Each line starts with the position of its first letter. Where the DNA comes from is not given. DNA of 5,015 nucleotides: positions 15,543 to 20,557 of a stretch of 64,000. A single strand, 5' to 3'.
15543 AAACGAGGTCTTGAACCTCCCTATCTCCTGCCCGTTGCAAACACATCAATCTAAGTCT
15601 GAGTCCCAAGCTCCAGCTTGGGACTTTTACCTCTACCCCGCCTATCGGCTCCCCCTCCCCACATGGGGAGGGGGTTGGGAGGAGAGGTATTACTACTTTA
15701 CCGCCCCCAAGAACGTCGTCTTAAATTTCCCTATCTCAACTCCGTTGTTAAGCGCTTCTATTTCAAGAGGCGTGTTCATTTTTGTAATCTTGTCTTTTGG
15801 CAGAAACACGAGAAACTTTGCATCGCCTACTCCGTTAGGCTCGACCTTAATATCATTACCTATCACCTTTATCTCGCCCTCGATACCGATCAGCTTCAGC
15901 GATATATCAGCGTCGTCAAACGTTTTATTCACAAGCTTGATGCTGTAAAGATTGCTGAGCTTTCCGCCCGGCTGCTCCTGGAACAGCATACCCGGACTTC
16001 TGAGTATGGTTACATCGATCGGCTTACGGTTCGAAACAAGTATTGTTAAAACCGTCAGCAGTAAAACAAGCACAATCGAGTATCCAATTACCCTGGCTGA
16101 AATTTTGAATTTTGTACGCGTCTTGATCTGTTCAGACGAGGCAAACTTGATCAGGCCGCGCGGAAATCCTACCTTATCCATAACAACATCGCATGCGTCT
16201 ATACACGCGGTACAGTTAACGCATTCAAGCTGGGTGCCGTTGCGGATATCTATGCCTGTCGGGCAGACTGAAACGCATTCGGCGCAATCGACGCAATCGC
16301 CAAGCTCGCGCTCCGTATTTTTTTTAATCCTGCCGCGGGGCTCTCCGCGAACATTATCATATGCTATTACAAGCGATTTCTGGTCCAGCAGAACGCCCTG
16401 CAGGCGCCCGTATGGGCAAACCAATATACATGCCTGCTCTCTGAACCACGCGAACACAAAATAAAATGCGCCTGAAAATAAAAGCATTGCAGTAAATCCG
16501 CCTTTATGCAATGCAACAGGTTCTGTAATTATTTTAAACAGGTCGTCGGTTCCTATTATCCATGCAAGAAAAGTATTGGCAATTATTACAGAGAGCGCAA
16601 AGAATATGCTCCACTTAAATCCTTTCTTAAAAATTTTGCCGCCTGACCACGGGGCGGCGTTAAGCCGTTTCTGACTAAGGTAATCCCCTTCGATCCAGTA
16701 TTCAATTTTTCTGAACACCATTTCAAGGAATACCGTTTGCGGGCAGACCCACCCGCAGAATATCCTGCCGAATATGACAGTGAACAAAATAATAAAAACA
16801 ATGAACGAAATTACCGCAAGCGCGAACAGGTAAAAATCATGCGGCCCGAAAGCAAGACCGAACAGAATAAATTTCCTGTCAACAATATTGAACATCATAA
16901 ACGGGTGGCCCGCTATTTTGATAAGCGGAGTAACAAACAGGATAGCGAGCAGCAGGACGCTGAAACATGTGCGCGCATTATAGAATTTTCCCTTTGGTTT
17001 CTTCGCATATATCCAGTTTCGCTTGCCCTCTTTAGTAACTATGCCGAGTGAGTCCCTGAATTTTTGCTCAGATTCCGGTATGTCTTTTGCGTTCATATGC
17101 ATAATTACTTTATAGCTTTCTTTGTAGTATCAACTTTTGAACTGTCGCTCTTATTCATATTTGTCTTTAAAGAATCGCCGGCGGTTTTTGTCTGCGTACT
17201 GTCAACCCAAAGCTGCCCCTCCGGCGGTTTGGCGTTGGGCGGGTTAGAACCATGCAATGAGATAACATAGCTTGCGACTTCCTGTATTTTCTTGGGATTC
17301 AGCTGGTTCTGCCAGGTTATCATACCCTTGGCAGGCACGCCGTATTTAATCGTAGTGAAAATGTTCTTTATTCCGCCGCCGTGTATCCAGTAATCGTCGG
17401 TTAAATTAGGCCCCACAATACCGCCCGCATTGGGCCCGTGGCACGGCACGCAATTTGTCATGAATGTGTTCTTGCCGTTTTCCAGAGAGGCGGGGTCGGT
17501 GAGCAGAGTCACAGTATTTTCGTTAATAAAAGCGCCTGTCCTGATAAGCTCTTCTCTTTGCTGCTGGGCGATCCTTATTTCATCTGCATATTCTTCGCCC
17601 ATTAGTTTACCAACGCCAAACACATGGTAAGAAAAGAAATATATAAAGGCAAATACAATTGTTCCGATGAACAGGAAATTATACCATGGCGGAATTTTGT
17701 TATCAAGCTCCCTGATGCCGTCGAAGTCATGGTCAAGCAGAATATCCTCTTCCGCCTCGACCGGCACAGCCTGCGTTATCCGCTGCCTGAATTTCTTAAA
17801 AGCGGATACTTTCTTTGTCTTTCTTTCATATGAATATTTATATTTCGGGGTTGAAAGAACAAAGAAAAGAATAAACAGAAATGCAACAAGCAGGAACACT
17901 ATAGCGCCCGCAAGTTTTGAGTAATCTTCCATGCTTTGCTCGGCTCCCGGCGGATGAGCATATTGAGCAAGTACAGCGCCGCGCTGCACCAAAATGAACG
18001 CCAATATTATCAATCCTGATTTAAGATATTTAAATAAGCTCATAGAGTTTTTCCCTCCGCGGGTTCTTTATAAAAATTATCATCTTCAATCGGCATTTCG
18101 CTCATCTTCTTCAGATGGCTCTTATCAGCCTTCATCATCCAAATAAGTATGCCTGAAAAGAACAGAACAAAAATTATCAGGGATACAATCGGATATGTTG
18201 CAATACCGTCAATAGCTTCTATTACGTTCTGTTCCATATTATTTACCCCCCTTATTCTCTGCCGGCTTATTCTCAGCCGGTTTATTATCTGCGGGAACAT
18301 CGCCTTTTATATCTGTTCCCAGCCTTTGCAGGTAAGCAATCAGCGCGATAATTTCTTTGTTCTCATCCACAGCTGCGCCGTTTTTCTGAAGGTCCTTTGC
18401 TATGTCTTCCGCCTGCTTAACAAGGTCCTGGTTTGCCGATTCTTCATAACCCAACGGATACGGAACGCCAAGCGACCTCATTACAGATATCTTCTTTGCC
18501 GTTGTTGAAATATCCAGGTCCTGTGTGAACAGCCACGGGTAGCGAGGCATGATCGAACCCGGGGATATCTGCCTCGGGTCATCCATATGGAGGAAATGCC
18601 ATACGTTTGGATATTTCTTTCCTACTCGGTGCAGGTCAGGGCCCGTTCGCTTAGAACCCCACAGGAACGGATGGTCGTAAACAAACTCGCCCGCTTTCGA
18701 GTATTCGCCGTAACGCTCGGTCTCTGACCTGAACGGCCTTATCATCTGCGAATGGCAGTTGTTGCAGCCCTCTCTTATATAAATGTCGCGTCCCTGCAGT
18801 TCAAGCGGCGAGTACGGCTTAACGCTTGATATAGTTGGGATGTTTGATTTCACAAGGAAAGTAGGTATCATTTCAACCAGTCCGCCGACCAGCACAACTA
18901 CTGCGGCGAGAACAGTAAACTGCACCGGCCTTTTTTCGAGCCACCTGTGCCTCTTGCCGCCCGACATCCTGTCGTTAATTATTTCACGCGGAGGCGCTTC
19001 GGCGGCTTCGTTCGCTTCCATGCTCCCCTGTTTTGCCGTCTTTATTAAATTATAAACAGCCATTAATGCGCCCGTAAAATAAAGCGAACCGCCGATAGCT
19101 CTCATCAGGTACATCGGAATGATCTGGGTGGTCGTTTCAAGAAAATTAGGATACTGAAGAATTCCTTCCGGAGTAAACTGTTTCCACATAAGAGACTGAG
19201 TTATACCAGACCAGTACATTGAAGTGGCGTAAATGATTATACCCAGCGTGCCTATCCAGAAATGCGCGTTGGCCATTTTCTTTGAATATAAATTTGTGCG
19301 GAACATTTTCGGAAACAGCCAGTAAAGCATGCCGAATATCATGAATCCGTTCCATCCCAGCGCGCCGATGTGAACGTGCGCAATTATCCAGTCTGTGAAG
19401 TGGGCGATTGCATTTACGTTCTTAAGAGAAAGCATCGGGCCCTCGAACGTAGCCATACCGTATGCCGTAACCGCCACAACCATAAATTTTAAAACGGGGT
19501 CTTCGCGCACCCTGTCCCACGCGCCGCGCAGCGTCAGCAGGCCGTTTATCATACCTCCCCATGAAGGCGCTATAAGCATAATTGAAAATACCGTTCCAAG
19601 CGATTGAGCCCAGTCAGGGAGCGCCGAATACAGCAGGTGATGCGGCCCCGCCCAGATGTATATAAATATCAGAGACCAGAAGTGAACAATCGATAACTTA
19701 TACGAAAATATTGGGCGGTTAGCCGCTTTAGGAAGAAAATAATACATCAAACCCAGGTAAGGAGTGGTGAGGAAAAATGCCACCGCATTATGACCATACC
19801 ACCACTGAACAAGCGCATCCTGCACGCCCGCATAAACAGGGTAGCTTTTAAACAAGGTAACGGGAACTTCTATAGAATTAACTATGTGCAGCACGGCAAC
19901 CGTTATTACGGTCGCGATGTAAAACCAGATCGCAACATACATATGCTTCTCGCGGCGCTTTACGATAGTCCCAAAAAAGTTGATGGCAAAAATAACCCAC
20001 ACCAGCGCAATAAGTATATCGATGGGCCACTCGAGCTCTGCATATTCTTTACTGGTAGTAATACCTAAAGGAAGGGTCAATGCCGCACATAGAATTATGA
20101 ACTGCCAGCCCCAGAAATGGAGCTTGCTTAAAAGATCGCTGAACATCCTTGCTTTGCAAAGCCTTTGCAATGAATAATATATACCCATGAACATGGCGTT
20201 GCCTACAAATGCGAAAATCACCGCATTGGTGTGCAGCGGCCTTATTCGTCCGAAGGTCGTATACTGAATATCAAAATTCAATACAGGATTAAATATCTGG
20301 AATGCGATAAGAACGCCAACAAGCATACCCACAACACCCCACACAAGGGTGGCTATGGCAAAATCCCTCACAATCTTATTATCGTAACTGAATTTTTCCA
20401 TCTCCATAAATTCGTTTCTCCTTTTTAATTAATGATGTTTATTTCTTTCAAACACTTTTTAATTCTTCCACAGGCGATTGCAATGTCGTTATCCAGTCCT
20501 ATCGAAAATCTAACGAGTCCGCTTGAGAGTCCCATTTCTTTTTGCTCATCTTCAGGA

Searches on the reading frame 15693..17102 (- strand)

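Call 27: search_protein_families(library=pfam, max_evalue=0.01, proteins=[window:15693-17102:-])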
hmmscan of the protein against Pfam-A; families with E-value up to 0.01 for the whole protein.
window:15693-17102:- (469 aa): 12 families
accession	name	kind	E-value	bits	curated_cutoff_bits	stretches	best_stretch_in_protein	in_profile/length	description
PF13746.11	Fer4_18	-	6.3e-38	129.9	27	1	220-322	1-113/114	4Fe-4S dicluster domain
PF11614.14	FixG_C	-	3.2e-19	69.7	25.6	1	354-466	3-118/119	IG-like fold at C-terminal of FixG, putative oxidoreductase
PF12801.12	Fer4_5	-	7.9e-13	48.6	22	1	94-132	2-40/48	4Fe-4S binding domain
PF12838.12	Fer4_7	-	5.7e-09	36.7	27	1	224-284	7-52/52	4Fe-4S dicluster domain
PF13187.11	Fer4_9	-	9.8e-08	32.4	27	1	224-283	7-50/52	4Fe-4S dicluster domain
PF13484.11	Fer4_16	-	2.8e-07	31.6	30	1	223-282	6-65/66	4Fe-4S double cluster binding domain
PF13534.11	Fer4_17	-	2.1e-06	28.6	22.2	1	224-285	7-61/61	4Fe-4S dicluster domain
PF13237.11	Fer4_10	-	1.4e-05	25.4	25.5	2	224-281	14-53/53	4Fe-4S dicluster domain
PF13183.11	Fer4_8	-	1.7e-05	25.7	27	1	224-284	10-68/68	4Fe-4S dicluster domain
PF12800.12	Fer4_4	-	0.00026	21.5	24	0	269-283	3-17/17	4Fe-4S binding domain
PF12837.12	Fer4_6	-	0.0033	17.8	25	0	270-283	9-22/24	4Fe-4S binding domain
PF14697.11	Fer4_21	-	0.006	17.1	35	0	293-306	7-20/59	4Fe-4S dicluster domain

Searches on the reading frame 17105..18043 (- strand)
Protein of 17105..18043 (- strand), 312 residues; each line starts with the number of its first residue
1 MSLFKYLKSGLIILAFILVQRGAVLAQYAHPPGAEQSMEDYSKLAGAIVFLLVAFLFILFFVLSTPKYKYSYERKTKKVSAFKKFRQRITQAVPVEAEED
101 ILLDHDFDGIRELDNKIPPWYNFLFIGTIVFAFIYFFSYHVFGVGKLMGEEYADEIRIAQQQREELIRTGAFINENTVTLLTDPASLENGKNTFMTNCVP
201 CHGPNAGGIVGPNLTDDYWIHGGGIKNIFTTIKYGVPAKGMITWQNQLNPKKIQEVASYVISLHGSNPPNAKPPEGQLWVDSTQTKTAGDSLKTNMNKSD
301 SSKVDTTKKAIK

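Call 27: search_protein_families(library=pfam, max_evalue=0.01, proteins=[window:17105-18043:-])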
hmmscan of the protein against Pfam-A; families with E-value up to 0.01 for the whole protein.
window:17105-18043:- (312 aa): 3 families
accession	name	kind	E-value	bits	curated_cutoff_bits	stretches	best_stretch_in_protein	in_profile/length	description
PF14715.11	FixP_N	-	5.1e-18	65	24.9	1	100-145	2-47/48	N-terminal domain of cytochrome oxidase-cbb3, FixP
PF13442.11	Cytochrome_CBB3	-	2e-11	44.4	27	1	186-260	2-68/68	Cytochrome C oxidase, cbb3-type, subunit III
PF00034.26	Cytochrom_C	-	2.2e-06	29.3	21.3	1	188-263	2-89/90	Cytochrome c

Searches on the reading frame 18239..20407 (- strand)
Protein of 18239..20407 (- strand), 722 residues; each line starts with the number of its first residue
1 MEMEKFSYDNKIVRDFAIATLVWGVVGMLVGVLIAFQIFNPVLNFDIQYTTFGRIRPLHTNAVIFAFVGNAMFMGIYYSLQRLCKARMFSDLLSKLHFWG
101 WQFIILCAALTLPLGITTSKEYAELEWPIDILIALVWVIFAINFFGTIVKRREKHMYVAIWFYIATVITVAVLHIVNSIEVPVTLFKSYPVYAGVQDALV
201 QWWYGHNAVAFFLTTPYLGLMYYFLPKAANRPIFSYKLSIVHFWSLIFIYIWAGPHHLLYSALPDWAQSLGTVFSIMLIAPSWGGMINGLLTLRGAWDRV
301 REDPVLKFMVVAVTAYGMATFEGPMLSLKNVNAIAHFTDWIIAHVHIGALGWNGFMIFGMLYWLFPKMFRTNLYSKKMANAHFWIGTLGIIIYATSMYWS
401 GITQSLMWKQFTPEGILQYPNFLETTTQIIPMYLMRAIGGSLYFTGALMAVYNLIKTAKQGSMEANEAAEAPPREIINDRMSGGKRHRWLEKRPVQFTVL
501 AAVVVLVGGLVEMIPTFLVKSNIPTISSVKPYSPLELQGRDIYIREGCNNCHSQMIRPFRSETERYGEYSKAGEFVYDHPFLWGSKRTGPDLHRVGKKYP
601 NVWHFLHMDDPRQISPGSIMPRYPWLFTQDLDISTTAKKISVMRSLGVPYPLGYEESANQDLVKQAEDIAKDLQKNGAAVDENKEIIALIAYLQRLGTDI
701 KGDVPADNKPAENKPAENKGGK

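Call 27: search_protein_families(library=pfam, max_evalue=0.01, proteins=[window:18239-20407:-])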
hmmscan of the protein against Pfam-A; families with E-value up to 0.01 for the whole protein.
window:18239-20407:- (722 aa): 2 families
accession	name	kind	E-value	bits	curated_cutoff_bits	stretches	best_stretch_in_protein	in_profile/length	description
PF00115.25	COX1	-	4.3e-125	418.4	34.8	1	11-441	1-435/436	Cytochrome C and Quinol oxidase polypeptide I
PF02433.20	FixO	-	6e-102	340.2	29.6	1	487-700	1-219/219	Cytochrome C oxidase, mono-heme subunit/FixO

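Call 37: find_related_loci(query=window:18239-20407:-, collection=genome_contigs, flank=1000)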
Query window:18239-20407:- (722 aa) in genome_contigs; peptide patterns used: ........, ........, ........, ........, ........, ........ (x = any residue, [..] = any of these).
600 stretches matched a pattern (row limit reached: there are more); 600 encode a relative of the query (tblastn E <= 1e-3); the best 80 are kept; 80 distinct loci.
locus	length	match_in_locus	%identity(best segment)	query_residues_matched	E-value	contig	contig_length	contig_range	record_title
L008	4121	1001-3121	77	1-709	0e+0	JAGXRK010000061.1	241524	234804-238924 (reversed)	MAG: Ignavibacterium sp. isolate CROMO_A_100 c_000000988567, whole genome shotgun sequence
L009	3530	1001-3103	78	1-701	0e+0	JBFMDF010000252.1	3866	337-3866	MAG: Bacteroidota bacterium isolate MAG212 MAG212_252, whole genome shotgun sequence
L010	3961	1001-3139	75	1-713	0e+0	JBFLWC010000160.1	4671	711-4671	MAG: Bacteroidota bacterium isolate MAG022 MAG022_160, whole genome shotgun sequence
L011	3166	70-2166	74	1-700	0e+0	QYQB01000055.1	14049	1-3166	MAG: bacterium isolate PowLak16_MAG13 c_000000068091, whole genome shotgun sequence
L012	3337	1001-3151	73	1-715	0e+0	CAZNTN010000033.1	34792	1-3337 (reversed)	MAG TPA_asm: uncultured Melioribacter sp. isolate binchicken_co266_264 genome assembly, contig: NODE_2141_length_34792_c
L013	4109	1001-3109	74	1-703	0e+0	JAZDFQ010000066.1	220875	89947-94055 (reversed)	MAG: Ignavibacteriota bacterium isolate MEGAHIT-group-0.214 k141_14321127, whole genome shotgun sequence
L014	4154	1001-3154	73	1-722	0e+0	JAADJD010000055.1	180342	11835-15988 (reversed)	MAG: Calditrichota bacterium isolate M_MetaBat.96 contig-127_122, whole genome shotgun sequence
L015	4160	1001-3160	74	1-709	0e+0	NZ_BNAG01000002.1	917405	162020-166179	Roseivirga thermotolerans strain CGMCC 1.15111 sequence02, whole genome shotgun sequence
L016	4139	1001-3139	72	1-708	0e+0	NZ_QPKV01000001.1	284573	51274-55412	Pedobacter chinensis strain JDX94 Scaffold1_1, whole genome shotgun sequence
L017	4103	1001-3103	73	1-701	0e+0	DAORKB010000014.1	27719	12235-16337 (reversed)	MAG TPA_asm: Bacteroidia bacterium isolate AMR_MDS_5536 NODE_403_length_27719_cov_6.231203, whole genome shotgun sequenc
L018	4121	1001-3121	75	1-707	0e+0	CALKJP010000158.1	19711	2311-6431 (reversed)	MAG: uncultured Bacteroidia bacterium isolate N1_Bin_MAXBIN__135_sub_1 genome assembly, contig: c_000000552761, whole ge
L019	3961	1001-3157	72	1-719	0e+0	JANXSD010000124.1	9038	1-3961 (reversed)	MAG: Bacteroidetes bacterium isolate 336R_metabat_52 336R_k141_1929393, whole genome shotgun sequence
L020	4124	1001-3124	72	1-709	0e+0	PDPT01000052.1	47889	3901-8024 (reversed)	MAG: Ignavibacteriae bacterium isolate DOLZORAL124_34_18 DolZOral124_scaffold_917, whole genome shotgun sequence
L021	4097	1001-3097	74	1-701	0e+0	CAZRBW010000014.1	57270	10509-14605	MAG TPA_asm: uncultured Roseivirgaceae bacterium isolate SRP319275_co6_61 genome assembly, contig: NODE_88_length_57270_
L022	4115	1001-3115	72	1-703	0e+0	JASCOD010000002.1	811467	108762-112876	Flavobacteriaceae bacterium PS02338 NODE_2_length_811467_cov_22.414375, whole genome shotgun sequence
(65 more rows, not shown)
